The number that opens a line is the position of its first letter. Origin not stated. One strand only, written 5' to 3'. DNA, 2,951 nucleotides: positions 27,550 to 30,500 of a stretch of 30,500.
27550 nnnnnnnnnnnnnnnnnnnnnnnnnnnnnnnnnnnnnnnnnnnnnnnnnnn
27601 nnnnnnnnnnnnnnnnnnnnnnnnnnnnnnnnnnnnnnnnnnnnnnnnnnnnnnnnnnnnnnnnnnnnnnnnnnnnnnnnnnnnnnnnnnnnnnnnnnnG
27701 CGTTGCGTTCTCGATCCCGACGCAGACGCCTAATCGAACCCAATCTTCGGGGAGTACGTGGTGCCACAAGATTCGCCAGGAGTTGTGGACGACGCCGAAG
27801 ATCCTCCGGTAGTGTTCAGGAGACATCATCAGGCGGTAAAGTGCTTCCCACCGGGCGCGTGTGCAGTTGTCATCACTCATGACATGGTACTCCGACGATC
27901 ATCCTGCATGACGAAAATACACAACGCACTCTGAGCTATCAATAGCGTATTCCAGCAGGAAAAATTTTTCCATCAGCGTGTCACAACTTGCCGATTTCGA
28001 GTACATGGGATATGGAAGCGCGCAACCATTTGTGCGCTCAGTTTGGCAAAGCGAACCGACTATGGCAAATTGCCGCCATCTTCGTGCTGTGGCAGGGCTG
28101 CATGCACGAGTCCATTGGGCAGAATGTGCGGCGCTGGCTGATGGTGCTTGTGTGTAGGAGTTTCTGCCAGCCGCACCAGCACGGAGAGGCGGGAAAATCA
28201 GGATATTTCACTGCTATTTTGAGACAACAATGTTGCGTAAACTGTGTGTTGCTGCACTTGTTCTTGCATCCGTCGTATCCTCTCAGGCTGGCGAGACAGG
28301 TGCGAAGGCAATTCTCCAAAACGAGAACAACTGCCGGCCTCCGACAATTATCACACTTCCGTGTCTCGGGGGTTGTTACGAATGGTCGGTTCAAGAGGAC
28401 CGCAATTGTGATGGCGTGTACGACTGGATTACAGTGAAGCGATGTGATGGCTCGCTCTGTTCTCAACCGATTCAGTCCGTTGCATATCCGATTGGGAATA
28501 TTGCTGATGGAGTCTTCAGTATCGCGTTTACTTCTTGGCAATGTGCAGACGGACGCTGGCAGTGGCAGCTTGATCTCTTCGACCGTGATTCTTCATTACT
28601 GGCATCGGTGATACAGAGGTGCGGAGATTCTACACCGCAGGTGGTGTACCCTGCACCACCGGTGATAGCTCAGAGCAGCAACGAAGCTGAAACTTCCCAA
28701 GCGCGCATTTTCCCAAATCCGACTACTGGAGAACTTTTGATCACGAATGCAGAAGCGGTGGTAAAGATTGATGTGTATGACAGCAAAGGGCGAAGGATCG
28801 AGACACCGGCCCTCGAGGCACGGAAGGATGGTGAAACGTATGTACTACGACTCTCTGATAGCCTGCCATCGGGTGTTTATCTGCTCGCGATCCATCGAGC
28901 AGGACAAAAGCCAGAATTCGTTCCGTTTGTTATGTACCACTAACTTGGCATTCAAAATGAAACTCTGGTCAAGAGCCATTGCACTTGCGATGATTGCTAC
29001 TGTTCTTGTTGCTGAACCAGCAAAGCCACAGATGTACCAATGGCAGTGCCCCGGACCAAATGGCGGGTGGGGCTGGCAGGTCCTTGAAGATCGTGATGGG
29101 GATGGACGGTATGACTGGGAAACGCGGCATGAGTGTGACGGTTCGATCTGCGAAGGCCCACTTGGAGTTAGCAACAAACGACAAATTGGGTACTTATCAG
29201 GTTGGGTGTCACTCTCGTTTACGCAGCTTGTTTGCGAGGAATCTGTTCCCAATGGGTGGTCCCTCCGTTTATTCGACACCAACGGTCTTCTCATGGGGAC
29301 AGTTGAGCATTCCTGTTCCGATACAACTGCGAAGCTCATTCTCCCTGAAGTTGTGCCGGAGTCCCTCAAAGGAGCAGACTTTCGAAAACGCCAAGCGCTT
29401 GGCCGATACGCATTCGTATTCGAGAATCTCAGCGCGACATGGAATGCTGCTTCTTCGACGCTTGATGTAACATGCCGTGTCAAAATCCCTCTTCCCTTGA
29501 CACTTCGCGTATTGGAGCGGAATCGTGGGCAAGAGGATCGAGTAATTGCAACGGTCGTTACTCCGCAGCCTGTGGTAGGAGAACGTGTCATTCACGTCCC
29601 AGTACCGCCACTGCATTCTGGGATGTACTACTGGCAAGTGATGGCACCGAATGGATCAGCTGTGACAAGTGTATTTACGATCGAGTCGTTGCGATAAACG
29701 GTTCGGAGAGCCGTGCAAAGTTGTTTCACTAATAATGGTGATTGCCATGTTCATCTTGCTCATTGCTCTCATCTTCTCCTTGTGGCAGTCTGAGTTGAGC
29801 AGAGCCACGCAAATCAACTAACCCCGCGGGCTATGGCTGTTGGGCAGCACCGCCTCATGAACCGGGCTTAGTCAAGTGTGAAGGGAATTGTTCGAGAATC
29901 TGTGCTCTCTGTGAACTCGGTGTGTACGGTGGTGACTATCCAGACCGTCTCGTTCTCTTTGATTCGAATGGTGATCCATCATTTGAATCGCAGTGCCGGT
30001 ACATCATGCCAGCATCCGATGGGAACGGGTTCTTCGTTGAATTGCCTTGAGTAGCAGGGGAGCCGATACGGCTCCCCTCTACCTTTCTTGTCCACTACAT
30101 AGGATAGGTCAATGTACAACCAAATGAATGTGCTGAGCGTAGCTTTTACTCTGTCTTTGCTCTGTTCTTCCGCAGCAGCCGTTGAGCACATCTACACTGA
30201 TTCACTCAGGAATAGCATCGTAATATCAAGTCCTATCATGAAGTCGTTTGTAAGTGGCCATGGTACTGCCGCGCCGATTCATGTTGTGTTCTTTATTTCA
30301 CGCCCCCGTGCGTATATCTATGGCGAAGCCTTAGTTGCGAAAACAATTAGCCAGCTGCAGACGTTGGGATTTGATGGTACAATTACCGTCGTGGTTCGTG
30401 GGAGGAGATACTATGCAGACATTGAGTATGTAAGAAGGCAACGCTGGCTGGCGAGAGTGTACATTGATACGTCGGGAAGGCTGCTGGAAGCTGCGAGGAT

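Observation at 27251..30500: Candidate undescribed extracytoplasmic module: Cys-insert ECF-like sigma divergent from Cys-rich T9SS paralogs, a small disulfide-rich secreted protein and a redoxin-like gene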

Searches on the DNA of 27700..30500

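Call 26: search_rna_families(source=window, start=27700, end=30500, threshold=evalue, max_evalue=1)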
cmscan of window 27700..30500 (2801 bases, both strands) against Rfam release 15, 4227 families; matches with E-value up to 1: 0.
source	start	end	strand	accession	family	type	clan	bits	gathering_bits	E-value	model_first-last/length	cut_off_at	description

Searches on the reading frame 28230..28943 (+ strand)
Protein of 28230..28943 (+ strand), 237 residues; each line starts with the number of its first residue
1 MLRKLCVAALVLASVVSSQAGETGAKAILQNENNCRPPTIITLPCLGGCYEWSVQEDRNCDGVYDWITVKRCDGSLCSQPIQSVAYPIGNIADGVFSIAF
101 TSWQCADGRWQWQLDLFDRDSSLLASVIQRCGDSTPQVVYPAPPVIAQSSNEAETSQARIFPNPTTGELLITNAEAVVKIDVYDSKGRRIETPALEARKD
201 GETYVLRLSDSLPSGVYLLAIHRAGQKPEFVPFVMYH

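Call 3: search_protein_families(library=pfam, proteins=[window:28230-28943:+], max_evalue=1)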
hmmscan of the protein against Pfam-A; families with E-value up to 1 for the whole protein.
window:28230-28943:+ (237 aa): 3 families
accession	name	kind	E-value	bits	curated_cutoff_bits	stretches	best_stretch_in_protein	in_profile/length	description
PF18962.6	Por_Secre_tail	-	4.3e-08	33.8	27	1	160-225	1-66/75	Secretion system C-terminal sorting domain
PF13860.13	FlgD_ig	-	0.087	13.3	27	1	164-203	11-50/79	FlgD Ig-like domain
PF23192.1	NOMO_12th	-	0.21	12.7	27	1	190-217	45-72/98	NOMO C-terminal transthyretin-like domain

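Call 4: search_protein_families(library=ncbifam, proteins=[window:28230-28943:+], max_evalue=1)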
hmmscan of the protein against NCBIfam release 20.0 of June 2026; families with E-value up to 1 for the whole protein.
window:28230-28943:+ (237 aa): 4 families
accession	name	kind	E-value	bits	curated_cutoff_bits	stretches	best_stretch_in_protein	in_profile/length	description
TIGR04183.1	Por_Secre_tail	domain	7.6e-07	29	23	1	160-225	1-62/72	T9SS type A sorting domain-containing protein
NF038113.1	T9SSA_dep_M36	equivalog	1.3e-06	26.8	885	1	149-225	784-859/869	T9SS-dependent M36 family metallopeptidase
NF058578.1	CPR_pilus_PamR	equivalog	0.1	11.4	300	1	100-137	93-130/297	pilus system RbmA-like protein PamR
NF040520.1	Ig_like_BLP2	equivalog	0.13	10.4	750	1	167-215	266-311/730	Ig-like repeat protein Blp2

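Call 32: find_homologous_proteins(query=window:28230-28943:+, max_evalue=0.001)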
Query window:28230-28943:+ (237 aa): 2 proteins with E <= 0.001 among 470 candidates.
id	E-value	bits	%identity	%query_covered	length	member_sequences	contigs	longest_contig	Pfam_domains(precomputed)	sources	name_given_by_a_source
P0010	5.9e-145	499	94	100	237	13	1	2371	PF18962.8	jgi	-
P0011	1.7e-96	340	64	100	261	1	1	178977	PF18962.8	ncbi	-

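Call 34: find_encoding_contigs(protein=P0011, flank=9000, max_places=3)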
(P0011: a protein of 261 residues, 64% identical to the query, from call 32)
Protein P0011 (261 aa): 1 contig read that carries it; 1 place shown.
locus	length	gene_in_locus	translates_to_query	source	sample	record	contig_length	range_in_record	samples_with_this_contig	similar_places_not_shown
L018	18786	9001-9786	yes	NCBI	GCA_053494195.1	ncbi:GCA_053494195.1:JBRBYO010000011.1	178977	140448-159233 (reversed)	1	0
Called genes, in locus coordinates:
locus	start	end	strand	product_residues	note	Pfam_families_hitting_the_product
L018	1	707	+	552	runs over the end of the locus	PF17391:Urocanase_N, PF01175:Urocanase, PF17392:Urocanase_C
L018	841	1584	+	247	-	PF04542:Sigma70_r2, PF08281:Sigma70_r4_2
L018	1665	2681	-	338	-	PF00348:polyprenyl_synt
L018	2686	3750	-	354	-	PF01070:FMN_dh, PF00478:IMPDH (weak), PF01645:Glu_synthase (weak)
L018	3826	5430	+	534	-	PF01293:PEPCK_ATP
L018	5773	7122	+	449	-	PF00496:SBP_bac_5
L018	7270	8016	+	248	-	PF00877:NLPC_P60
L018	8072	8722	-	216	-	-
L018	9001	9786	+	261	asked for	PF18962:Por_Secre_tail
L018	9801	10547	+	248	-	-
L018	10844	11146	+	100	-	-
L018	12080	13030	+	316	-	-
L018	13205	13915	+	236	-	-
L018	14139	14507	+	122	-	-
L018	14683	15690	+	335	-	PF02629:CoA_binding, PF13607:Succ_CoA_lig, PF00549:Ligase_CoA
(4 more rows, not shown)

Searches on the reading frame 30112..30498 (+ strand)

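Call 3: search_protein_families(library=pfam, proteins=[window:30112-30498:+], max_evalue=1)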
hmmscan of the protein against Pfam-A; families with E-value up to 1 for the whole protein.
window:30112-30498:+ (129 aa): 2 families
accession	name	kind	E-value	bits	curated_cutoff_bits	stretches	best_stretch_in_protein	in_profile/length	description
PF20226.3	DUF6585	-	0.0094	15.8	27.7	1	56-111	71-125/249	Family of unknown function (DUF6585)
PF21427.2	Gp7_5th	-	0.042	14.3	27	1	70-111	52-94/96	Baseplate wedge protein gp7, domain V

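Call 4: search_protein_families(library=ncbifam, proteins=[window:30112-30498:+], max_evalue=1)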
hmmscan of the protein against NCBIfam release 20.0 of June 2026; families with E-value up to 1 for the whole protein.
window:30112-30498:+ (129 aa): 0 families
